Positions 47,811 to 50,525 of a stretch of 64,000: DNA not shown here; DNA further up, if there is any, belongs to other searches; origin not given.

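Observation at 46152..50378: AEP primase-polymerase / SF2 helicase fusion divergently paired with darTG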

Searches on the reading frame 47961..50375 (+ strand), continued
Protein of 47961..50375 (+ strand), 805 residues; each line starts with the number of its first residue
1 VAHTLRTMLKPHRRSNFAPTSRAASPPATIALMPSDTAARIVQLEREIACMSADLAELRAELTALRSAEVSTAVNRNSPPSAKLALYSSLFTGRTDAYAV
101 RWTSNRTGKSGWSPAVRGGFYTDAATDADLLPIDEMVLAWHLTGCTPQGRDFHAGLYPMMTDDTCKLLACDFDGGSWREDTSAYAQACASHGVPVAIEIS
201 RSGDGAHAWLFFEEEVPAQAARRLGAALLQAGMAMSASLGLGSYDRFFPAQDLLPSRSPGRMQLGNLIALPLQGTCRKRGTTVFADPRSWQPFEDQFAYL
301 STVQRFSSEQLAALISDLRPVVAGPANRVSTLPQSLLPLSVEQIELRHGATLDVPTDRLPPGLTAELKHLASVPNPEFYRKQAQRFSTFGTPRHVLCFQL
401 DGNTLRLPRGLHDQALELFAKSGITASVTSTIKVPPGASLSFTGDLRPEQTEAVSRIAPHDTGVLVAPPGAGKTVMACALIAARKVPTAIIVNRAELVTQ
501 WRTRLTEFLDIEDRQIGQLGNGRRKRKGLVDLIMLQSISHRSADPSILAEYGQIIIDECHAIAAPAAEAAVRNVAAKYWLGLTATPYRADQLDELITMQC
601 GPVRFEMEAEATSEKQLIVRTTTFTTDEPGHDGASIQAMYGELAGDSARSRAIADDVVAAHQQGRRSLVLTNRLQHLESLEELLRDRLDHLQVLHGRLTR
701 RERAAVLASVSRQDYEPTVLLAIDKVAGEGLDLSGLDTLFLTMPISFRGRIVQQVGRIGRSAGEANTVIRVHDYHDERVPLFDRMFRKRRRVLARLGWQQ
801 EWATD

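Call 67: predict_structure(alignment_id=A3)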
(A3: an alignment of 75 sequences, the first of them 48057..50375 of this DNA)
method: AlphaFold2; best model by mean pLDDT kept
length: 773 residues; sequences in the alignment: 75
mean_pLDDT: 88.8   pTM: 0.78
mean pLDDT of the five models: 88.8, 88.5, 87.1, 86.4, 85.8
residues with pLDDT >= 90: 490; 70-90: 218; 50-70: 59; < 50: 6
segments of 3 or more residues with pLDDT < 50: none
pLDDT, mean of each block of 10 residues (from residue 1): 77 88 80 60 94 96 94 91 88 89 96 91 96 97 94 96 93 95 97 96 91 94 88 94 90 96 96 94 88 62 61 94 92 93 90 90 92 93 90 93 92 93 92 86 97 97 92 96 94 94 93 93 91 86 93 67 78 74 90 91 91 95 96 93 96 94 90 86 86 70 87 72 68 77 94 89 84 61
secondary structure, 60 per line:
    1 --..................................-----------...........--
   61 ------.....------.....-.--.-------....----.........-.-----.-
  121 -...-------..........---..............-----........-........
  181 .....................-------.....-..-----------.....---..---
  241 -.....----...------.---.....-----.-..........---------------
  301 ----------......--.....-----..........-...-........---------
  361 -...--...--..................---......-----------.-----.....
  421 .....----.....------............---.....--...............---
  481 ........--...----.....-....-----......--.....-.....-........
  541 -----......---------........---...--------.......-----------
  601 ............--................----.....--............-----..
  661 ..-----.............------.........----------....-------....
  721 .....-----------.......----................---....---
elements in order (helices of 4 or more, strands of 3 or more residues): H3-36 H48-58 E67-71 E78-82 H103-111 E122-124 E132-141 H145-158 E164-168 E173-185 H186-201 H209-213 H228-232 H242-246 E251-253 H264-268 H276-285 E311-316 E319-323 H329-338 E340-342 H344-351 E362-364 E367-369 E372-376 H377-389 E393-398 H416-425 E430-434 H441-452 E456-460 H463-476 E484-488 E491-493 E498-502 H504-507 H513-518 E521-525 H527-531 H533-540 E546-551 H561-568 E572-574 E583-589 H601-612 H615-630 E635-639 H642-653 E659-662 H668-680 E687-691 H692-695 E706-709 H717-725 E737-743 H748-763 E767-770

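Call 71: fold_search(model_id=the predicted structure, library=pdb)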
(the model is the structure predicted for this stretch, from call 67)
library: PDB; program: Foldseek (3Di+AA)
matches with E <= 10: 1519; with E <= 0.001: 709
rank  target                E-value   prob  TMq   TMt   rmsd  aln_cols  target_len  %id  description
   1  5tnu_A                6.6e-20  1.00  0.25  0.41  21.5       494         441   19  S. tokodaii XPB II crystal structure at 3.0 Angstrom resolution (released 2017-11-01)
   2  8ebs_A                2.5e-19  1.00  0.40  0.49  15.2       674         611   14  Initial DNA-lesion (Cy5) binding by XPC and TFIIH (released 2023-04-19)
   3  6p4o_C                2.7e-19  1.00  0.31  0.48  10.8       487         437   20  Complex of XPB helicase with Bax1 endonuclease from Sulfurisphaera tokodaii at 3.15 Angstroms resolution (released 2020-06-03)
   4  6p4o_A                2.8e-19  1.00  0.33  0.52  10.2       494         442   19  Complex of XPB helicase with Bax1 endonuclease from Sulfurisphaera tokodaii at 3.15 Angstroms resolution (released 2020-06-03)
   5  2oca                  3.0e-19  1.00  0.28  0.42  19.4       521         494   17  The crystal structure of T4 UvsW (released 2007-10-16)
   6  6p4w_A                9.1e-19  1.00  0.31  0.47   9.9       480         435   19  XPB helicase in a complex with truncated Bax1 from Sulfurisphaera tokodaii at 2.96 Angstrom resolution (released 2020-06-03)
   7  6nmi_A                1.2e-18  1.00  0.41  0.48  13.2       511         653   17  Cryo-EM structure of the human TFIIH core complex (released 2019-03-13)
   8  9pd3_A                1.3e-18  1.00  0.39  0.47  15.8       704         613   15  NER dual incision complex - DuIS (released 2026-02-18)
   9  6p4o_E                6.1e-18  1.00  0.31  0.50  10.3       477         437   18  Complex of XPB helicase with Bax1 endonuclease from Sulfurisphaera tokodaii at 3.15 Angstroms resolution (released 2020-06-03)
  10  8ebv_A                1.3e-17  1.00  0.40  0.48  14.6       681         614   14  Initial DNA-lesion (AP) binding by XPC and TFIIH complex 1 (released 2023-04-19)
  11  6p4f_C                2.3e-17  1.00  0.37  0.60   6.9       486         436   18  Crystal structure of the XPB-Bax1-forked DNA ternary complex (released 2020-06-17)
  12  7o4l_7                2.6e-17  1.00  0.39  0.48  14.3       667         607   15  Yeast TFIIH in the expanded state within the pre-initiation complex (released 2021-06-16)
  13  7o4k_7                3.9e-17  1.00  0.39  0.48  14.0       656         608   14  Yeast TFIIH in the contracted state within the pre-initiation complex (released 2021-06-16)
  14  8byq_0                4.1e-17  1.00  0.41  0.47  17.7       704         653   16  RNA polymerase II pre-initiation complex with the proximal +1 nucleosome (PIC-Nuc10W) (released 2023-05-03)
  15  9a88_A                7.1e-17  1.00  0.40  0.46  13.0       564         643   16  Structure of the pre-incision complex in nucleotide excision repair   (released 2024-10-09)
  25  5tnu_B                6.0e-16  1.00  0.28  0.48  13.1       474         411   19  S. tokodaii XPB II crystal structure at 3.0 Angstrom resolution (released 2017-11-01)
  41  7nqe                  1.8e-12  1.00  0.23  0.79   3.7       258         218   17  Prim-Pol Domain of CRISPR-associated Prim-Pol (CAPP) from Marinitoga sp. 1137 with dGTP (released 2022-05-04)
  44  7nqf_B                2.2e-12  1.00  0.23  0.77   3.0       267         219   18  Prim-Pol Domain of CRISPR-associated Prim-Pol (CAPP) from Marinitoga sp. 1137 with dsDNA (released 2022-05-04)
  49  7p9j_B                4.1e-12  1.00  0.24  0.80   3.4       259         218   18  Prim-Pol Domain of CRISPR-associated Prim-Pol (CAPP) from Marinitoga sp. 1137 - Primer Initiation Complex (released 2022-05-04)
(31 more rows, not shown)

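Call 72: search_dna_similar(query=window:48057-50375:+, collection=plasmids, mode=protein, max_rows=25, max_evalue=1e-20)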
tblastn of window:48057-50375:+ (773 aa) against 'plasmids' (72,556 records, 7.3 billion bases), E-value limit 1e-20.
Records with a match: 115; places in all: 125; records where one place covers at least 80% of the query: 96.
Best place of each record, by identity: <60% 115.
By first word of the organism name: Acinetobacter 12; Escherichia 10; Sinorhizobium 8; Dinoroseobacter 6; Rhizobium 6; Bradyrhizobium 5; Bacillus 5; Lacticaseibacillus 4; Klebsiella 4; Streptomyces 3; and 37 more.
By predicted mobility (MOB-suite, as given by PLSDB): conjugative 48; non-mobilizable 42; mobilizable 25.
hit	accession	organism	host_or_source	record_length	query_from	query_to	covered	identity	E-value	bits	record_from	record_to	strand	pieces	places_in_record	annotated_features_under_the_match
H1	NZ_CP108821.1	Streptomyces chartreusis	-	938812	50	772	94%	51.4%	2e-178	674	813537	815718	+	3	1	histone-like nucleoid-structuring protein Lsr2 | DEAD/DEAH box helicase family protein | hypothetical protein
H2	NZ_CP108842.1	Streptomyces chartreusis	-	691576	50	772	94%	51.3%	6e-178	674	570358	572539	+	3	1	histone-like nucleoid-structuring protein Lsr2 | DEAD/DEAH box helicase family protein | hypothetical protein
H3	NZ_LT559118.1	Nonomuraea gerenzanensis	-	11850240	74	766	90%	53.2%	0e+0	659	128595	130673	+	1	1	none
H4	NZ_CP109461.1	Streptomyces sp. NBC_01454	-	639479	50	766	93%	50.8%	0e+0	644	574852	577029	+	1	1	DEAD/DEAH box helicase family protein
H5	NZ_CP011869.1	Pseudonocardia sp. HH130629-09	Apterostigma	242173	42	757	93%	41.6%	2e-132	441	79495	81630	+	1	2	DEAD/DEAH box helicase family protein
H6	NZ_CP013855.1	Pseudonocardia sp. HH130630-07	Apsterostigma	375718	42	757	93%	41.6%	2e-132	441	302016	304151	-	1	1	DEAD/DEAH box helicase family protein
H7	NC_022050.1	Paracoccus aminophilus JCM 7686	-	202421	42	769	94%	39.3%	3e-135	449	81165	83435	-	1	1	DEAD/DEAH box helicase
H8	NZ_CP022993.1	Paraburkholderia aromaticivorans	-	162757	51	767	93%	39.7%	8e-123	414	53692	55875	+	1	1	DEAD/DEAH box helicase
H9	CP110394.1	Burkholderia sp. JSH-S8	Tetrastigma hemsleyanum Diels et Gilg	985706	48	767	93%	39.5%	3e-131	438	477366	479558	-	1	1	DEAD/DEAH box helicase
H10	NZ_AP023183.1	Paraburkholderia sp. PGU19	Physopelta gutta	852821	48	767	93%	39.4%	2e-128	430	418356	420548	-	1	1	DEAD/DEAH box helicase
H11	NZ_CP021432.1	Yoonia vestfoldensis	Skeletonema marinoi strain RO5AC,Cell ...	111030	42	769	94%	38.9%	3e-136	452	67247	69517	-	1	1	DEAD/DEAH box helicase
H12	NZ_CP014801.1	Salipiger profundus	single cell,environmental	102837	11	769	98%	37.3%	2e-129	433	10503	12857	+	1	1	DEAD/DEAH box helicase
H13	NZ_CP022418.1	Pseudosulfitobacter pseudonitzschiae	Skeletonema marinoi strain RO5AC,Cell ...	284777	42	769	94%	38.8%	2e-136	453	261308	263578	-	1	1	DEAD/DEAH box helicase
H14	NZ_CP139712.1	Sulfitobacter sp. OXR-159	Bacterial Culture,hydrothermal vent ...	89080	42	769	94%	38.8%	4e-135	449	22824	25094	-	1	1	DEAD/DEAH box helicase family protein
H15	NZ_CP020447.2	Paracoccus yeei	Homo sapiens,Urine suprapubic aspirate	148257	42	769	94%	38.6%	7e-135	449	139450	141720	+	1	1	DEAD/DEAH box helicase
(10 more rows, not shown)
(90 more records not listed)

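Call 73: search_dna_similar(query=window:48057-50375:+, collection=phages, mode=protein, max_rows=15, max_evalue=1e-10)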
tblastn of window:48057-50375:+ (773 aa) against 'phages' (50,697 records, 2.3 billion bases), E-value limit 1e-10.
Records with a match: 54; places in all: 54; records where one place covers at least 80% of the query: 0.
Best place of each record, by identity: <60% 54.
By first word of the organism name: Vibrio 25; Pseudomonas 12; Erwinia 6; Stenotrophomonas 4; Dickeya 3; Rhizobium 2; Rhodobacter 1; Burkholderia 1.
By host as written in the record: Vibrio parahaemolyticus 5; Pseudomonas aeruginosa 5; Stenotrophomonas maltophilia 4; Erwinia amylovora 4; - 4; Dickeya solani MK10 3; Vibrio alginolyticus 3; Erwinia amylovora strain phiEa100 ATCC 29780 2; and 21 more.
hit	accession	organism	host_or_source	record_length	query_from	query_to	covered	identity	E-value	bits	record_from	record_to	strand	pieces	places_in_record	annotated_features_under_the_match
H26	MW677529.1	Rhodobacter phage RcZahn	Rhodobacter capsulatus YW1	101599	349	769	54%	26.6%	3e-16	90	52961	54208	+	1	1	58: DNA helicase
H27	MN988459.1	Rhizobium phage RHph_TM16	Rhizobium sp. R693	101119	363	765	52%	25.8%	1e-14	85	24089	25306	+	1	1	ATP-dependent RNA-DNA and DNA-DNA helicase protein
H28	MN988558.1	Rhizobium phage RHph_Y1_11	Rhizobium phaseoli Y1_11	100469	353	765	53%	24.4%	2e-15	87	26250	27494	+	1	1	ATP-dependent RNA-DNA and DNA-DNA helicase protein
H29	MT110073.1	Stenotrophomonas phage vB_SmaS_DLP_3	Stenotrophomonas maltophilia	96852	405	755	45%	26.5%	1e-13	81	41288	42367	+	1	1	superfamily II DNA or RNA helicase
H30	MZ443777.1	Erwinia phage pEa_SNUABM_17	Erwinia amylovora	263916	396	771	49%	24.7%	2e-13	81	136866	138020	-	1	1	hypothetical protein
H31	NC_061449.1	Erwinia phage pEa_SNUABM_17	Erwinia amylovora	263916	396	771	49%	24.7%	2e-13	81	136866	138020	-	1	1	hypothetical protein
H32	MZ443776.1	Erwinia phage pEa_SNUABM_1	Erwinia amylovora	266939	396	771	49%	24.7%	2e-13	81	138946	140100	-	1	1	hypothetical protein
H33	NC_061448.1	Erwinia phage pEa_SNUABM_1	Erwinia amylovora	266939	396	771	49%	24.7%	2e-13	81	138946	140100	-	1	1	hypothetical protein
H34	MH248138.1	Erwinia phage vB_EamM_Alexandra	Erwinia amylovora strain phiEa100 ATCC ...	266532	396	771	49%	24.4%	3e-13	80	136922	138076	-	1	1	hypothetical protein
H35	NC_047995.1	Erwinia phage vB_EamM_Alexandra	Erwinia amylovora strain phiEa100 ATCC ...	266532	396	771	49%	24.4%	3e-13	80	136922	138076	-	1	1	hypothetical protein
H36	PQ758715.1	Vibrio phage vB_VibS_KarBoss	Vibrio campbellii S20TG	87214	420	765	45%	25.1%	1e-16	91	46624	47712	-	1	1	hypothetical protein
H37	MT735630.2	Vibrio phage vB_VpS_PG28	Vibrio parahaemolyticus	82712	435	728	38%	29.1%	2e-15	87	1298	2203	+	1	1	putative DNA helicase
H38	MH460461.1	Dickeya phage vB_DsoM_JA29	Dickeya solani MK10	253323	396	739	45%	24.4%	9e-14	82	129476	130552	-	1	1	putative DNA repair helicase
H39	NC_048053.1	Dickeya phage vB_DsoM_JA29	Dickeya solani MK10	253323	396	739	45%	24.4%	9e-14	82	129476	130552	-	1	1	putative DNA repair helicase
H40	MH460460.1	Dickeya phage vB_DsoM_JA13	Dickeya solani MK10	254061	396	739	45%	24.1%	1e-13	81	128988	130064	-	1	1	putative DNA repair helicase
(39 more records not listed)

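Call 74: search_dna_similar(query=window:48057-50375:+, collection=plasmids, mode=protein, max_rows=60, rows=spread, max_evalue=1e-20)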
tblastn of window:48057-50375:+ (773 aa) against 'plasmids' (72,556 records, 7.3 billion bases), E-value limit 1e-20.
Records with a match: 115; places in all: 125; records where one place covers at least 80% of the query: 96.
Best place of each record, by identity: <60% 115.
By first word of the organism name: Acinetobacter 12; Escherichia 10; Sinorhizobium 8; Dinoroseobacter 6; Rhizobium 6; Bradyrhizobium 5; Bacillus 5; Lacticaseibacillus 4; Klebsiella 4; Streptomyces 3; and 37 more.
By predicted mobility (MOB-suite, as given by PLSDB): conjugative 48; non-mobilizable 42; mobilizable 25.
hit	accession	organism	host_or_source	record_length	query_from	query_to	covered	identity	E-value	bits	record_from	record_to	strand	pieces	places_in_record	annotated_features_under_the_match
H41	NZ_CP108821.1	Streptomyces chartreusis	-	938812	50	772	94%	51.4%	2e-178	674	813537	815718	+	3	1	histone-like nucleoid-structuring protein Lsr2 | DEAD/DEAH box helicase family protein | hypothetical protein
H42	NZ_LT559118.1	Nonomuraea gerenzanensis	-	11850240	74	766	90%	53.2%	0e+0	659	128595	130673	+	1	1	none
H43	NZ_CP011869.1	Pseudonocardia sp. HH130629-09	Apterostigma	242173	42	757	93%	41.6%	2e-132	441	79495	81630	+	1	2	DEAD/DEAH box helicase family protein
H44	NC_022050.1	Paracoccus aminophilus JCM 7686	-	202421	42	769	94%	39.3%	3e-135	449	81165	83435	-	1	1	DEAD/DEAH box helicase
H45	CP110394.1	Burkholderia sp. JSH-S8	Tetrastigma hemsleyanum Diels et Gilg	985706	48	767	93%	39.5%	3e-131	438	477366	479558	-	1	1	DEAD/DEAH box helicase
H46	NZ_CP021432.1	Yoonia vestfoldensis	Skeletonema marinoi strain RO5AC,Cell ...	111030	42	769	94%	38.9%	3e-136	452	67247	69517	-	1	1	DEAD/DEAH box helicase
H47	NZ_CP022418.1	Pseudosulfitobacter pseudonitzschiae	Skeletonema marinoi strain RO5AC,Cell ...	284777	42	769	94%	38.8%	2e-136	453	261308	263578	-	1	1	DEAD/DEAH box helicase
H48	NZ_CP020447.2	Paracoccus yeei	Homo sapiens,Urine suprapubic aspirate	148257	42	769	94%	38.6%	7e-135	449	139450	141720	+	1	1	DEAD/DEAH box helicase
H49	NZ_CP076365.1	Gemmobacter fulvus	cell culture,Anabaena culture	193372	42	769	94%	38.5%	8e-134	446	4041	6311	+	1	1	DEAD/DEAH box helicase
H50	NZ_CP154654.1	Alloyangia pacifica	-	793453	11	769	98%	36.8%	1e-128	431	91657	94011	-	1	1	DEAD/DEAH box helicase family protein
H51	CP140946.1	Sinorhizobium meliloti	Medicago lupulina,whole organism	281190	4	769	99%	36.5%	3e-127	427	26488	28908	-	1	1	DEAD/DEAH box helicase family protein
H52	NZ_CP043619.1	Pukyongiella litopenaei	Penaeus vannamei (shrimp),cultured ...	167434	42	769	94%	38.3%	6e-133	443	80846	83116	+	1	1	DEAD/DEAH box helicase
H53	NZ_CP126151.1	Sagittula sp. MA-2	Cell culture,Coastal seawater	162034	42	769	94%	38.3%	1e-132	442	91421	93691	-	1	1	DEAD/DEAH box helicase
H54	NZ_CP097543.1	Dinoroseobacter shibae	Prorocentrum lima,pure culture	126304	42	769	94%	38.2%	2e-132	442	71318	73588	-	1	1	DEAD/DEAH box helicase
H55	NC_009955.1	Dinoroseobacter shibae DFL 12 = DSM 16493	-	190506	42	769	94%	38.2%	2e-132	442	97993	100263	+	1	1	DEAD/DEAH box helicase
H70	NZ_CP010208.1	Escherichia coli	mouse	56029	44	767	94%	36.8%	3e-120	406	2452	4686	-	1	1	DEAD/DEAH box helicase family protein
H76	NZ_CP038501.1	Acinetobacter baumannii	Homo sapiens,blood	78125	48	773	94%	35.7%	4e-111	380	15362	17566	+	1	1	DEAD/DEAH box helicase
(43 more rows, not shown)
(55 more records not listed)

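Call 75: get_annotated_region(hit=H70, flank=8000)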
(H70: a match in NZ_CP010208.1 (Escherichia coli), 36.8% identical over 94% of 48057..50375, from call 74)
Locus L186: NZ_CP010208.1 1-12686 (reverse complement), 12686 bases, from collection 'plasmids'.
description: Escherichia coli strain M11 plasmid B, complete sequence
organism: Escherichia coli (NCBI taxid 562)
taxonomy: Bacteria; Pseudomonadota; Gammaproteobacteria; Enterobacterales; Enterobacteriaceae; Escherichia; Escherichia coli
host: -; source: mouse; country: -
typing (MOB-suite, as given by PLSDB): non-mobilizable
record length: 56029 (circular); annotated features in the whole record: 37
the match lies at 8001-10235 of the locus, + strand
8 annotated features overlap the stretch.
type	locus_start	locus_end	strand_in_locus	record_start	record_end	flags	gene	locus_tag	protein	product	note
CDS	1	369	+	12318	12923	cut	-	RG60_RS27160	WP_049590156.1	hypothetical protein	-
CDS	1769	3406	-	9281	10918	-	-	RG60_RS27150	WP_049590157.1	hypothetical protein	-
CDS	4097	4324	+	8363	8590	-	-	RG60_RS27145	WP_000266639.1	AlpA family phage regulatory protein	-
CDS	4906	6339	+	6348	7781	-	-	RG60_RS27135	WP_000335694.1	YfjI family protein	-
CDS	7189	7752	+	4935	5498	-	-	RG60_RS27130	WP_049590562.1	inovirus-type Gp2 protein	-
CDS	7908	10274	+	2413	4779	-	-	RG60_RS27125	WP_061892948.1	DEAD/DEAH box helicase family protein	-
CDS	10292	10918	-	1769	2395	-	-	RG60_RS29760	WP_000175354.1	hypothetical protein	-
CDS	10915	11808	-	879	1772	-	-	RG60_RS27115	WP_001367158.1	DNA-processing protein DprA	GO:0009294 - DNA-mediated transformation [Evidence IEA]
